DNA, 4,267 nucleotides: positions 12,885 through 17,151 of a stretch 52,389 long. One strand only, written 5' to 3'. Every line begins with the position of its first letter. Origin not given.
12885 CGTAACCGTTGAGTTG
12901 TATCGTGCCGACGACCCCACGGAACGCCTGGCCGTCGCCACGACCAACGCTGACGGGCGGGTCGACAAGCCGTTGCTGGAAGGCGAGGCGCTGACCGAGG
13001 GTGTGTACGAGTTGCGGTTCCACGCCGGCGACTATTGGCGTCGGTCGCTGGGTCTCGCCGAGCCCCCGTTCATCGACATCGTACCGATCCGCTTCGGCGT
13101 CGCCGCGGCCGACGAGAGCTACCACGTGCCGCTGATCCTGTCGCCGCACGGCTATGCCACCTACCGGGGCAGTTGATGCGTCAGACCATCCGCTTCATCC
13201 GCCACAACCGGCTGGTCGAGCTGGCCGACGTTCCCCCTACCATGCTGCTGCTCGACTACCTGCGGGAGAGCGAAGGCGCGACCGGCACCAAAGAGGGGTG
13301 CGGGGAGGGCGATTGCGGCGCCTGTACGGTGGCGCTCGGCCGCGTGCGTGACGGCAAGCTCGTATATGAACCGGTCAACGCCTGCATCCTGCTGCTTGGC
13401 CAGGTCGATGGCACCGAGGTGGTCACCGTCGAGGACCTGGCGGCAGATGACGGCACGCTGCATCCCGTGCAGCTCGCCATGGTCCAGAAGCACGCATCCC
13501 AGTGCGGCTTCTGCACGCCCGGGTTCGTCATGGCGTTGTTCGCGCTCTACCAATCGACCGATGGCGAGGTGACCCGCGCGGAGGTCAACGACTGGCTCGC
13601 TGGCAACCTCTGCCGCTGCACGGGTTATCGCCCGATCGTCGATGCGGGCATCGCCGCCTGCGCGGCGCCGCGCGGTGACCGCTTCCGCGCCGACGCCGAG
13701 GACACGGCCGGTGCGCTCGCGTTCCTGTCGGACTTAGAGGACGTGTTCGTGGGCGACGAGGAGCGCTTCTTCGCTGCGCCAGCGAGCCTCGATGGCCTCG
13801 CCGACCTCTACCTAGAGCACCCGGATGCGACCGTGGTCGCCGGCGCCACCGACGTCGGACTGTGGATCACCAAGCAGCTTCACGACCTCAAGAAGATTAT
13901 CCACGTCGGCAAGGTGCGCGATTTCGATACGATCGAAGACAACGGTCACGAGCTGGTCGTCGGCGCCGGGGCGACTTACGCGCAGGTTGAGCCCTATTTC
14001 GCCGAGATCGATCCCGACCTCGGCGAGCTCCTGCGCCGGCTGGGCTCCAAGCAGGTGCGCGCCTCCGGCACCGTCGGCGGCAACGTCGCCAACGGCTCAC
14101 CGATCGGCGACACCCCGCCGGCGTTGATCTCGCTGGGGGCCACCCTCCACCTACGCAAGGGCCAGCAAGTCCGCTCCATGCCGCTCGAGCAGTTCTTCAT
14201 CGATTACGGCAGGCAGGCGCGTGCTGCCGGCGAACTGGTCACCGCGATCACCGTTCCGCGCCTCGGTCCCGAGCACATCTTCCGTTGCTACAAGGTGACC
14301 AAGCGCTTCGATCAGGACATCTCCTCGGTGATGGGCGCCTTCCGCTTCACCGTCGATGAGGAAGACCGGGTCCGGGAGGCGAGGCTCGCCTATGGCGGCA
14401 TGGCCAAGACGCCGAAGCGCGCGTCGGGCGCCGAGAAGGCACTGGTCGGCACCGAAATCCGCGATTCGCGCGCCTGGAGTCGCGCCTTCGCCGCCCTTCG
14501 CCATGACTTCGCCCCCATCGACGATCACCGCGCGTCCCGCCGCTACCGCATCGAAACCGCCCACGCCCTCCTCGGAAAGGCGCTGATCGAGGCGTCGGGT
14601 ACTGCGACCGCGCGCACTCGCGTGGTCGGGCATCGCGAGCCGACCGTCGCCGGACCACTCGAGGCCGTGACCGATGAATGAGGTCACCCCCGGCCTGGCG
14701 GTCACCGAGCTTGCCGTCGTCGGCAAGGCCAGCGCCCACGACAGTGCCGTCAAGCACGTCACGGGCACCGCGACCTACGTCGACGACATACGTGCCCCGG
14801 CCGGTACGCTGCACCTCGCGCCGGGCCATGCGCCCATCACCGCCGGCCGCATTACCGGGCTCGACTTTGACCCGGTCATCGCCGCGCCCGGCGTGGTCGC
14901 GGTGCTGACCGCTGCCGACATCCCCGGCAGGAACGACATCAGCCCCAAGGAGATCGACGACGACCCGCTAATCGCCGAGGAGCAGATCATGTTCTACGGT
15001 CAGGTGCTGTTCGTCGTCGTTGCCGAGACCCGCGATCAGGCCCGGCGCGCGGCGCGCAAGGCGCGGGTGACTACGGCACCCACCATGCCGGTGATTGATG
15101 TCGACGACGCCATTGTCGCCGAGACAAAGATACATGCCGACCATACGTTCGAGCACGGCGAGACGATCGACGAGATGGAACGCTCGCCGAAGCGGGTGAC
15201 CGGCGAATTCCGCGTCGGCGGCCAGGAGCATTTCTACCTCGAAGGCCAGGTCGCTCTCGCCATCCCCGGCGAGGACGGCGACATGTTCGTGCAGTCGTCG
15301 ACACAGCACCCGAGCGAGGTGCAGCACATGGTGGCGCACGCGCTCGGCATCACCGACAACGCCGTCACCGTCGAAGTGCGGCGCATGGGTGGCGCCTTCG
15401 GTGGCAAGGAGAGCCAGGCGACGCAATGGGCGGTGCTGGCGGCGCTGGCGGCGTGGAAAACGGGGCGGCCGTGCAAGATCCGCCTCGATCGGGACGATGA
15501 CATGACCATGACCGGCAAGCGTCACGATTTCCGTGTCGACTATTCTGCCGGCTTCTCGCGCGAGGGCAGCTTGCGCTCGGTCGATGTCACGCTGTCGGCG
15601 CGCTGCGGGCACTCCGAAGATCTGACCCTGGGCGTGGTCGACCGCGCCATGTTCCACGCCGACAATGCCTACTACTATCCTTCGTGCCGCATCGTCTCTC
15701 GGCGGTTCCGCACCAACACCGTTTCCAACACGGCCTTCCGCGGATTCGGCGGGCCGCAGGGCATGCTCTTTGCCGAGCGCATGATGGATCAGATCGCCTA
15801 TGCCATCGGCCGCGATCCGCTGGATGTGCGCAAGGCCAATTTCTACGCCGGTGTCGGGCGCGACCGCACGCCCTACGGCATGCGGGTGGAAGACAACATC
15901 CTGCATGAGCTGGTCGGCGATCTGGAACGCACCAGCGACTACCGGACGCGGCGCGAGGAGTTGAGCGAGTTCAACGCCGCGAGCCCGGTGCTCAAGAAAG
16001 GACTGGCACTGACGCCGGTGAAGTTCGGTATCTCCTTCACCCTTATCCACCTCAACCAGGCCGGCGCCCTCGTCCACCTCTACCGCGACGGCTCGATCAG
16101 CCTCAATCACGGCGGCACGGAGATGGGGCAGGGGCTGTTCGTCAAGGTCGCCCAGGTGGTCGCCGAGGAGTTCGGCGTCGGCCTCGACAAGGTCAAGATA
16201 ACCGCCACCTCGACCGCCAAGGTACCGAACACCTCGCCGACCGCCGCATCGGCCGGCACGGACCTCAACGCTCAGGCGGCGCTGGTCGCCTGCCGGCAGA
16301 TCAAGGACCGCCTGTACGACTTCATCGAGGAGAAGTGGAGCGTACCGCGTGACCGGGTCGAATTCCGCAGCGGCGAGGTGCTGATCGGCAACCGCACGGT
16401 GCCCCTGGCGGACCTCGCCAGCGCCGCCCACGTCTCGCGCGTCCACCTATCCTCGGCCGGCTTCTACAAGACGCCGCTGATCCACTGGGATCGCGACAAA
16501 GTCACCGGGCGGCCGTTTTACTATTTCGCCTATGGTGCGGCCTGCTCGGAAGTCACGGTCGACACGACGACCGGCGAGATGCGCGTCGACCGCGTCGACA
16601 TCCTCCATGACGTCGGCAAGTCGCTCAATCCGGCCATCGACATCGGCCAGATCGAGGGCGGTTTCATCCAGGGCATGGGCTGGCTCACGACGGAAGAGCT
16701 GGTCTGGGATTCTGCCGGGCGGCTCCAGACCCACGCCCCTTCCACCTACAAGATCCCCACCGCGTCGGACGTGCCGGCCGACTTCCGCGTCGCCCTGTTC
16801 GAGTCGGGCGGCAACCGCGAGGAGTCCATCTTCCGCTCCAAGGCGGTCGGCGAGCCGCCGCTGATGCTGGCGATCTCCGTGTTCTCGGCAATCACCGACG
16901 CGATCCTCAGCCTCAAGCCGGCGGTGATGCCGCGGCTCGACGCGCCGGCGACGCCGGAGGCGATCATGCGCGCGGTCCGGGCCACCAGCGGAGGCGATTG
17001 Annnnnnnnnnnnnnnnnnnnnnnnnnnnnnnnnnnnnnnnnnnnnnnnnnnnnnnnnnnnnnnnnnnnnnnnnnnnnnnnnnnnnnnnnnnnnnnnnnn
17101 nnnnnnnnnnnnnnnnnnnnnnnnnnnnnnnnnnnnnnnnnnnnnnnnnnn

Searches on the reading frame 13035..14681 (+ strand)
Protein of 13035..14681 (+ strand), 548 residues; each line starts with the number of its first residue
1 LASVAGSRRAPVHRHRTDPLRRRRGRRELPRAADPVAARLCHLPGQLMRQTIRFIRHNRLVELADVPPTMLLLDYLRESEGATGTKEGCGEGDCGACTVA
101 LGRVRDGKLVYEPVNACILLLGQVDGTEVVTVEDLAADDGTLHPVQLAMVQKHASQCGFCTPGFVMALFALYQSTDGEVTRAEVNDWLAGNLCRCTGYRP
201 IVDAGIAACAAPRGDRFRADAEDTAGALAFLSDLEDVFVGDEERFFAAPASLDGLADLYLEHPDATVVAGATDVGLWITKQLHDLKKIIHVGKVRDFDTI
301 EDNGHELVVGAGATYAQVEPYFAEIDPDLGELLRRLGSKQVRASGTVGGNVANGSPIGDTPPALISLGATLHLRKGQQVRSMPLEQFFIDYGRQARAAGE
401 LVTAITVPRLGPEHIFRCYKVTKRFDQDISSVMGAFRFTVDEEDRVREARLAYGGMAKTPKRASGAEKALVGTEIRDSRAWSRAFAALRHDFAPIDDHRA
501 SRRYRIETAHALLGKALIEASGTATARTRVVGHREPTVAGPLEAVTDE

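Call 64: search_protein_families(library=ncbifam, proteins=[window:13035-14681:+], max_evalue=1e-20)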
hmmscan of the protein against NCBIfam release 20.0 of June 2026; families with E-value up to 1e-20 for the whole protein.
window:13035-14681:+ (548 aa): 14 families
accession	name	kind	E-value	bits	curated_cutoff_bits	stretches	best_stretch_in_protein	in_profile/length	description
TIGR02963.1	xanthine_xdhA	equivalog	1e-175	584.9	467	1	52-519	1-467/468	xanthine dehydrogenase small subunit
TIGR02969.1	mam_aldehyde_ox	subfamily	1.7e-50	171.6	1912.3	1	57-211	9-163/1330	aldehyde oxidase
NF043083.1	XdhB_XDHase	equivalog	2.7e-41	141.6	310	1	248-521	9-284/289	xanthine dehydrogenase subunit XdhB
NF041020.1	glyceraldDH_gamma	equivalog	9.9e-39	132.5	290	1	56-208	16-158/164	glyceraldehyde dehydrogenase subunit gamma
NF043084.2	XdhC_XDHase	equivalog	6.4e-37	126.4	217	1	65-204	15-145/151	xanthine dehydrogenase subunit XdhC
NF045668.1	pterin_aldehy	equivalog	1.7e-36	125.7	1100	1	68-218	18-161/905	molybdopterin-dependent aldehyde oxidoreductase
TIGR03193.1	4hydroxCoAred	equivalog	1.1e-35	122.7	257.8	1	66-205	15-144/148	4-hydroxybenzoyl-CoA reductase subunit gamma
NF007427.0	PRK09971.1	equivalog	6.2e-35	120.8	287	1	248-524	9-287/292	xanthine dehydrogenase FAD-binding subunit XdhB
NF041019.1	glyceraldDH_beta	equivalog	2e-33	115.9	350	1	248-519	10-279/280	glyceraldehyde dehydrogenase subunit beta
TIGR03198.1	pucE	equivalog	2.5e-31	108.1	254.3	1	62-204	14-144/151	xanthine dehydrogenase subunit E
NF007387.0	PRK09908.1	equivalog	3e-30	104.8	212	1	66-205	22-152/159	xanthine dehydrogenase iron sulfur-binding subunit XdhC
TIGR03311.1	Se_dep_XDH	equivalog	3.5e-28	98.1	830.45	1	70-213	16-148/848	selenium-dependent xanthine dehydrogenase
NF008514.0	PRK11433.1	equivalog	5.5e-24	84.9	322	1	69-204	69-209/218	aldehyde dehydrogenase iron-sulfur subunit PaoA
TIGR03199.1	pucC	equivalog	1.1e-23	83.9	306.05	1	249-508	1-257/264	xanthine dehydrogenase subunit C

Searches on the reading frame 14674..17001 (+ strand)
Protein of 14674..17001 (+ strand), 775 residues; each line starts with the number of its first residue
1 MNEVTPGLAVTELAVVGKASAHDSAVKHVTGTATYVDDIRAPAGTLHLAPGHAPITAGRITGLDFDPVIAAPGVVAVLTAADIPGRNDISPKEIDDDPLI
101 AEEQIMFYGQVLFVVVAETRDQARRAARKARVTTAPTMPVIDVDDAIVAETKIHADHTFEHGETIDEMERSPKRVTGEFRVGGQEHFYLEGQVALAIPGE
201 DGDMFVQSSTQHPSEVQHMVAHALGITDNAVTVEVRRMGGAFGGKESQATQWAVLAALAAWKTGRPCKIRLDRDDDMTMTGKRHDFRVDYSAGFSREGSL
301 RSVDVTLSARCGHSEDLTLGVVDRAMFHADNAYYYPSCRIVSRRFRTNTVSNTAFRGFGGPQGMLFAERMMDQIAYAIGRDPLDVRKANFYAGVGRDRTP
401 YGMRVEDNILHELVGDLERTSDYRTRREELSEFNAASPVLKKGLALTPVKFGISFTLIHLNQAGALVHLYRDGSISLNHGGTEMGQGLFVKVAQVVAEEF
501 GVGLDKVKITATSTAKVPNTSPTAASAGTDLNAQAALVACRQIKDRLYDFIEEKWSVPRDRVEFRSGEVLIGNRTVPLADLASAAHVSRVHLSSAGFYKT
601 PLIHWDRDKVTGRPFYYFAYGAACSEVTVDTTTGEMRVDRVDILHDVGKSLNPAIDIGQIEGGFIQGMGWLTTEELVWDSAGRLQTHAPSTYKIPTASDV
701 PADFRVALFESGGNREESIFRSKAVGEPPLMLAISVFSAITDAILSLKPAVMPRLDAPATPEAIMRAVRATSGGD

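Call 64: search_protein_families(library=ncbifam, proteins=[window:14674-17001:+], max_evalue=1e-20)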
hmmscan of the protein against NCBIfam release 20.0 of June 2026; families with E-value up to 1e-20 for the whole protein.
window:14674-17001:+ (775 aa): 13 families
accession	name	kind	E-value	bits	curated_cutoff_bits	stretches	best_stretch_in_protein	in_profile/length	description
TIGR02965.1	xanthine_xdhB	equivalog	0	1218.5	849.5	1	16-770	1-756/758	xanthine dehydrogenase molybdopterin binding subunit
TIGR02969.1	mam_aldehyde_ox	subfamily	6.8e-152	507.5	1912.3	1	16-767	576-1306/1330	aldehyde oxidase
NF043082.1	XdhA_XDHase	equivalog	1.2e-92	311.3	780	1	16-767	1-751/758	xanthine dehydrogenase subunit XdhA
NF045668.1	pterin_aldehy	equivalog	4.7e-90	302.9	1100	1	14-543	173-714/905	molybdopterin-dependent aldehyde oxidoreductase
NF007426.0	PRK09970.1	equivalog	2e-84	284.1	916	1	14-766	4-753/761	xanthine dehydrogenase molybdenum-binding subunit XdhA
TIGR03196.1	pucD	equivalog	9.2e-84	282.2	783.65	1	17-744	4-740/763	xanthine dehydrogenase subunit D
NF041018.1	glyceraldDH_alpha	equivalog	6.6e-77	259.5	790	1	16-764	3-740/741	glyceraldehyde dehydrogenase subunit alpha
TIGR03194.1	4hydrxCoA_A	equivalog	3e-73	247.5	994.55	1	26-767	7-745/746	4-hydroxybenzoyl-CoA reductase subunit alpha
TIGR03311.1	Se_dep_XDH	equivalog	2.8e-69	234.1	830.45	1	15-548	161-679/848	selenium-dependent xanthine dehydrogenase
NF040766.1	CODH_aero_grp5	exception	1.5e-64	218.6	950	1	17-710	6-734/785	aerobic carbon-monoxide dehydrogenase large subunit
NF041671.1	peri_hyde_PaoC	equivalog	1.5e-64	218.6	1180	1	11-744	13-709/735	aldehyde oxidoreductase molybdenum-binding subunit PaoC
TIGR03313.1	Se_sel_red_Mo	hypoth_equivalog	4.3e-51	173.6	1101.9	1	201-729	399-915/951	molybdopterin-dependent oxidoreductase Mo/Fe-S-binding subunit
TIGR02416.1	CO_dehy_Mo_lg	equivalog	5.3e-40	137.3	991.15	1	202-744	203-750/770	aerobic carbon-monoxide dehydrogenase large subunit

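Call 90: list_cluster_members(proteins=[window:14674-17001:+, window:50677-51981:+, window:49309-50664:+, window:38506-39066:-, window:45751-47211:+, window:47277-48035:-, window:41379-45455:-, window:40197-41339:-])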
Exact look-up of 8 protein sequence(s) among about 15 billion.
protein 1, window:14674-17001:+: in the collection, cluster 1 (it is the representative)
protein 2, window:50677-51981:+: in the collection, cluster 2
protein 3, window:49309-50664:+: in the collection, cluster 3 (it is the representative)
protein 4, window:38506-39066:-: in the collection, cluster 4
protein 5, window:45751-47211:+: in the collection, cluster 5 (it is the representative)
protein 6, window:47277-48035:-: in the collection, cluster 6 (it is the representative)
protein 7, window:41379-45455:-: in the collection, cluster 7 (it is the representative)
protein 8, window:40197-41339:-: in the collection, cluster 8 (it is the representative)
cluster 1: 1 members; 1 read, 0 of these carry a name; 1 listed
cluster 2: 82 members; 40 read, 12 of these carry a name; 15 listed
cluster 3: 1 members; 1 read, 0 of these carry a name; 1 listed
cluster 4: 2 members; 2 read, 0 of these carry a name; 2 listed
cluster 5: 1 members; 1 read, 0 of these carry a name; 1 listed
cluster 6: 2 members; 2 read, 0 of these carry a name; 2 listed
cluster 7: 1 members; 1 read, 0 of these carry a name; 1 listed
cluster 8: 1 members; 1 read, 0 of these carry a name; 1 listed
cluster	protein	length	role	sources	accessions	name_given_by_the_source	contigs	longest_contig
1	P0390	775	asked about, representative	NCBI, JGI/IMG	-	-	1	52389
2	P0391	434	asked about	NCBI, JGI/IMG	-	-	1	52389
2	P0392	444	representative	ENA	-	-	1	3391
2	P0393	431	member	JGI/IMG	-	dihydropyrimidine dehydrogenase (NAD+) subunit PreA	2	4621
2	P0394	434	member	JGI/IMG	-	dihydropyrimidine dehydrogenase (NAD+) subunit PreA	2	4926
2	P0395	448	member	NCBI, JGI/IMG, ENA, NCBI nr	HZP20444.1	MAG TPA: NAD-dependent dihydropyrimidine dehydrogenase subunit PreA [Bauldia sp.] | NAD-dependent dihydropyrimidine dehydrogenase subunit PreA [Bauldia sp.]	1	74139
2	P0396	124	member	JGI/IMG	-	dihydropyrimidine dehydrogenase (NAD+) subunit PreA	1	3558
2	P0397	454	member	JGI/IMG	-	dihydropyrimidine dehydrogenase (NAD+) subunit PreA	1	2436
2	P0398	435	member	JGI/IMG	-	dihydropyrimidine dehydrogenase (NAD+) subunit PreA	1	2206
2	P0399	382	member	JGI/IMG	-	dihydropyrimidine dehydrogenase (NAD+) subunit PreA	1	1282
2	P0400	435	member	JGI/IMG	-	dihydropyrimidine dehydrogenase (NAD+) subunit PreA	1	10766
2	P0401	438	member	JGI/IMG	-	dihydropyrimidine dehydrogenase (NAD+) subunit PreA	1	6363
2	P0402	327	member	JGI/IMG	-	dihydropyrimidine dehydrogenase (NAD+) subunit PreA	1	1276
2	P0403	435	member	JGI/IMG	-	dihydropyrimidine dehydrogenase (NAD+) subunit PreA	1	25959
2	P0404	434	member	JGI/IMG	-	dihydropyrimidine dehydrogenase (NAD+) subunit PreA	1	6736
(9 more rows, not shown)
